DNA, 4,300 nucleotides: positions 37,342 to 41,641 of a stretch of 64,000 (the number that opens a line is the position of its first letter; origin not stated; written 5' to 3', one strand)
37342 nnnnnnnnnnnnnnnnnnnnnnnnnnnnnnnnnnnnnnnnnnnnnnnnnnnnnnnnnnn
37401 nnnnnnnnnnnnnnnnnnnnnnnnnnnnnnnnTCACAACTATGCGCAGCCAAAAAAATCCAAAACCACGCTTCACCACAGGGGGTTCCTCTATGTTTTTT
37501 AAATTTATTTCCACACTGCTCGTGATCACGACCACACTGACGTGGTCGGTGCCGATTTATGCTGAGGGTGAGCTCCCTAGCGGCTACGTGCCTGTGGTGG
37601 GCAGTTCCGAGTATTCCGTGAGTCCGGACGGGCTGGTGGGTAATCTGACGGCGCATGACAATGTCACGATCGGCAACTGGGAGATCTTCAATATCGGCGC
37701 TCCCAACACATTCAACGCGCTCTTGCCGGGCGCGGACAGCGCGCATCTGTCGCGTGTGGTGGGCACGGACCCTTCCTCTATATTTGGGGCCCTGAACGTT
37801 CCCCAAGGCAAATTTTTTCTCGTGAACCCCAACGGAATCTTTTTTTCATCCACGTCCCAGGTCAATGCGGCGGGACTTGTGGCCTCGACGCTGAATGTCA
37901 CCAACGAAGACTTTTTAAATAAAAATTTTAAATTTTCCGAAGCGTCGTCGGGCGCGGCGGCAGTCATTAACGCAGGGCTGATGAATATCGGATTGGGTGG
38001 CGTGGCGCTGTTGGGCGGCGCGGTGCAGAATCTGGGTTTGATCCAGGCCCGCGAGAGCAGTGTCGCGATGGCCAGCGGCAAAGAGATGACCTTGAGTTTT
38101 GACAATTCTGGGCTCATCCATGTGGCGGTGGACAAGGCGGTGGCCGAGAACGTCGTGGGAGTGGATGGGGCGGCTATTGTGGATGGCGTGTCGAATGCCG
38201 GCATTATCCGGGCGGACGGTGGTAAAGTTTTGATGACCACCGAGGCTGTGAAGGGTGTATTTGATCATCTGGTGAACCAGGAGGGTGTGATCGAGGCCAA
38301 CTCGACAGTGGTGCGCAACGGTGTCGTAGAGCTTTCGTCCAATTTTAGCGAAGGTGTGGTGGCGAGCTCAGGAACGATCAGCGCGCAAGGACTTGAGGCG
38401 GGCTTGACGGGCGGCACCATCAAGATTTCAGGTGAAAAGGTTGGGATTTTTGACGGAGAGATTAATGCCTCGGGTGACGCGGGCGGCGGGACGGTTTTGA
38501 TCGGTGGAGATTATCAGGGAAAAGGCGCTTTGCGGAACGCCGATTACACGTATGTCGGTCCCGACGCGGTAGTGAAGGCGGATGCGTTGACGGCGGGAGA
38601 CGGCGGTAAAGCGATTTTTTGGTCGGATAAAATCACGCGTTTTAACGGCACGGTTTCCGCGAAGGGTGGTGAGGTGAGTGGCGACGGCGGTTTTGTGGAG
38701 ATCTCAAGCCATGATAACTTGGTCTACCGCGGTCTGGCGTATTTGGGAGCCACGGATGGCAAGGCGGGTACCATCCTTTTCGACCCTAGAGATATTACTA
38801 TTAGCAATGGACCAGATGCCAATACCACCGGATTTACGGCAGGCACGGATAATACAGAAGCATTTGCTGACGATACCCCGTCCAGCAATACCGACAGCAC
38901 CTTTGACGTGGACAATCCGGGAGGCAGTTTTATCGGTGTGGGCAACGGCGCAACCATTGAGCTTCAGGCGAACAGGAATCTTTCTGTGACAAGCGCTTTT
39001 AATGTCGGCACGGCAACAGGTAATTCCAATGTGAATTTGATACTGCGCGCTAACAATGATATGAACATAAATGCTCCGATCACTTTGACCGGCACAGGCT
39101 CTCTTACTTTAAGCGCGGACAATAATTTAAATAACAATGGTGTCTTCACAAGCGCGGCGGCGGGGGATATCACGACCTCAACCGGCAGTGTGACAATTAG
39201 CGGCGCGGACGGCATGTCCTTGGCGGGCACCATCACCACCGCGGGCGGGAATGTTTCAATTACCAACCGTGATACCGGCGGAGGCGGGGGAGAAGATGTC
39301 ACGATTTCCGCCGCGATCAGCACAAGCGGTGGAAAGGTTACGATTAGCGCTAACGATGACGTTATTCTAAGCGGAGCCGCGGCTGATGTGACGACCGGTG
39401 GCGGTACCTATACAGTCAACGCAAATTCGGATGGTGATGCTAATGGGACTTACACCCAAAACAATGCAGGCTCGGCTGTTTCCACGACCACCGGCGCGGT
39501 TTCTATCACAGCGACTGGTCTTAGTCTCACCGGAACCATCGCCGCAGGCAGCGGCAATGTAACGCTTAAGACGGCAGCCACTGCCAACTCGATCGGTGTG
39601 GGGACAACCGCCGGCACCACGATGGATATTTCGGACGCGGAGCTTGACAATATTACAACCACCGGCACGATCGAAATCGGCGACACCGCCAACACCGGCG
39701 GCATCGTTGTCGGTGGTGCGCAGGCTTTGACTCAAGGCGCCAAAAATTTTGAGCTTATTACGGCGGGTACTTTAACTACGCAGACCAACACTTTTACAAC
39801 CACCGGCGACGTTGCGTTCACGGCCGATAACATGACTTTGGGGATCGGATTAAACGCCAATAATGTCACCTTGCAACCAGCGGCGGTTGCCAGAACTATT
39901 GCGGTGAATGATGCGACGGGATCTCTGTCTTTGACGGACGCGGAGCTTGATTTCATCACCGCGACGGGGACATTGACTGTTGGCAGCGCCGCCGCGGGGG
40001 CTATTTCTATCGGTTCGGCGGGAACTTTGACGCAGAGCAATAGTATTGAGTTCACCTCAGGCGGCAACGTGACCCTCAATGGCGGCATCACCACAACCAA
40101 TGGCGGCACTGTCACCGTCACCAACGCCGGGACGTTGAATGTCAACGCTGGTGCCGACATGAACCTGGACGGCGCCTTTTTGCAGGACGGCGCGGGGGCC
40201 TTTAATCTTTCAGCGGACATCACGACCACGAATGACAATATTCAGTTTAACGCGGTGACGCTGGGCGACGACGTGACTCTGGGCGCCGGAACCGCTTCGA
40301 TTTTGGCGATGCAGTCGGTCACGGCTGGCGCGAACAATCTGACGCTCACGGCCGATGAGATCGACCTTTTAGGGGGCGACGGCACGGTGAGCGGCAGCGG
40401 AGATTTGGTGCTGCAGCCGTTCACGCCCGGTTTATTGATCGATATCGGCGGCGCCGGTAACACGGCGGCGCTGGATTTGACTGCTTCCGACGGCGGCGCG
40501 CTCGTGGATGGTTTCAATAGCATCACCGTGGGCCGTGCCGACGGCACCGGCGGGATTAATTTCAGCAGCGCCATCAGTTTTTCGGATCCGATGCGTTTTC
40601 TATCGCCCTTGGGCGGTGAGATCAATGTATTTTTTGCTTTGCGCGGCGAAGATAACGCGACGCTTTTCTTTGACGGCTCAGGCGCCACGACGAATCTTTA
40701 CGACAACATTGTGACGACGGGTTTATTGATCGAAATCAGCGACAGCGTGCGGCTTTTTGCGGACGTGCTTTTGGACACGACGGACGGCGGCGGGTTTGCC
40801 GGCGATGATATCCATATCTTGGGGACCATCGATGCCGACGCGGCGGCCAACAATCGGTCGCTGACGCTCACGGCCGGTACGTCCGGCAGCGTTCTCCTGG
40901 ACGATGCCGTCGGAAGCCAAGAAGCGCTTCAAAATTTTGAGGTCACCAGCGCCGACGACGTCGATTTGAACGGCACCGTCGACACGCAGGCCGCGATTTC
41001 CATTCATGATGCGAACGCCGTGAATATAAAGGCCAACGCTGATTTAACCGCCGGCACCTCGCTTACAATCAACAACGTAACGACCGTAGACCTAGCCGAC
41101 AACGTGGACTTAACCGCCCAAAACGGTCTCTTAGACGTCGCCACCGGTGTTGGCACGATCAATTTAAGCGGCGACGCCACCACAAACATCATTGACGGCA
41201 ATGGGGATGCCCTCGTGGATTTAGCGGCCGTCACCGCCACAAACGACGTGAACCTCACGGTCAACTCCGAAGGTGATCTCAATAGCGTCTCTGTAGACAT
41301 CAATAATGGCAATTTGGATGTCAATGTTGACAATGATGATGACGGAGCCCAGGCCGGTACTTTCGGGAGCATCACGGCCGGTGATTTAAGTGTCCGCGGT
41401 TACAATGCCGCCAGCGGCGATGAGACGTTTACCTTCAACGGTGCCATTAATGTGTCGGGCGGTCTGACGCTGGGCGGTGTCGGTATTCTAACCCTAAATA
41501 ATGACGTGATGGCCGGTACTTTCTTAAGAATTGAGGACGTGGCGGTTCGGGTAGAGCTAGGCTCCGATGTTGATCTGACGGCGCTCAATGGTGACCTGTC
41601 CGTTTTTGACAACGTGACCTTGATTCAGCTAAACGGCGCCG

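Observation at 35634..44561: Two-partner secretion locus (TpsB transporter + 2,332-aa FhaB-like exoprotein) is the only clearly accessory module in the window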

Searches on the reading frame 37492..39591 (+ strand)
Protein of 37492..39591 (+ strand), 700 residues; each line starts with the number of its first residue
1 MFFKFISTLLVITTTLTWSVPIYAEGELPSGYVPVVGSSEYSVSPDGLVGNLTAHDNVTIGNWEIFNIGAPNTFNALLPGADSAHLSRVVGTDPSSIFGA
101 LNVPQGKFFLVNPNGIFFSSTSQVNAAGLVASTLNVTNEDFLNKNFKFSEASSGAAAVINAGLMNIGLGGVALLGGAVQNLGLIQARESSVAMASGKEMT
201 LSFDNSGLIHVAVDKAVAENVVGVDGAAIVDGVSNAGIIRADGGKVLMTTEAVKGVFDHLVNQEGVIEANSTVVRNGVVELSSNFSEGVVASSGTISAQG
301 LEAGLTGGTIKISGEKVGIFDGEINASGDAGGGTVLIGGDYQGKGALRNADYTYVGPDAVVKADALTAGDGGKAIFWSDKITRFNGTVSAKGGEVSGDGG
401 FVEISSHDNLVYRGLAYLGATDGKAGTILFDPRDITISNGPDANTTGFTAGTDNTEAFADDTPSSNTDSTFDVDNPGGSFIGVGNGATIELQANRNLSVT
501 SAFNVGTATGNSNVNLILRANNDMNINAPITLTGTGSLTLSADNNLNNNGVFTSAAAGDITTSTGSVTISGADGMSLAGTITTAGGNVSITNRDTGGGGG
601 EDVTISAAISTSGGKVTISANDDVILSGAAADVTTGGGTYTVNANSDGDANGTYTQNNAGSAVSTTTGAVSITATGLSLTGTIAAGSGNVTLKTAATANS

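Call 48: search_solved_structures(query=window:37492-39591:+, max_evalue=0.01)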
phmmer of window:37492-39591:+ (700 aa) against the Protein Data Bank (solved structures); distinct sequences matched with E-value up to 0.01: 4.
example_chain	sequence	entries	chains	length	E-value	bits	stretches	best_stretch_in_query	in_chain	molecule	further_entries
8vba_A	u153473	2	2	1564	1e-57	199.5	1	26-688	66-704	EtpA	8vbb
8cpk_A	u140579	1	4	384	2.3e-52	181.7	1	29-414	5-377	EtpA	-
2odl_A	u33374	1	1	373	1.6e-29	106.3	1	59-411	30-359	Adhesin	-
4i84_A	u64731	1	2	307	5.5e-14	55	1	27-284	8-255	Heme/hemopexin-binding protein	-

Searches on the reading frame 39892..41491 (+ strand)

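Call 20: search_protein_families(library=pfam, proteins=[window:39892-41491:+], max_evalue=5)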
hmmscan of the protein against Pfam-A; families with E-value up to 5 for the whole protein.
window:39892-41491:+ (533 aa): 2 families
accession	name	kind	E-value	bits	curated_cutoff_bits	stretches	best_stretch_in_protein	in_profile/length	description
PF18886.6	DUF5649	-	0.031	15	25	1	9-63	1-55/68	Repeats of unknown function (DUF5649)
PF08741.15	YwhD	-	0.14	12.3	25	1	417-487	19-89/162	YwhD family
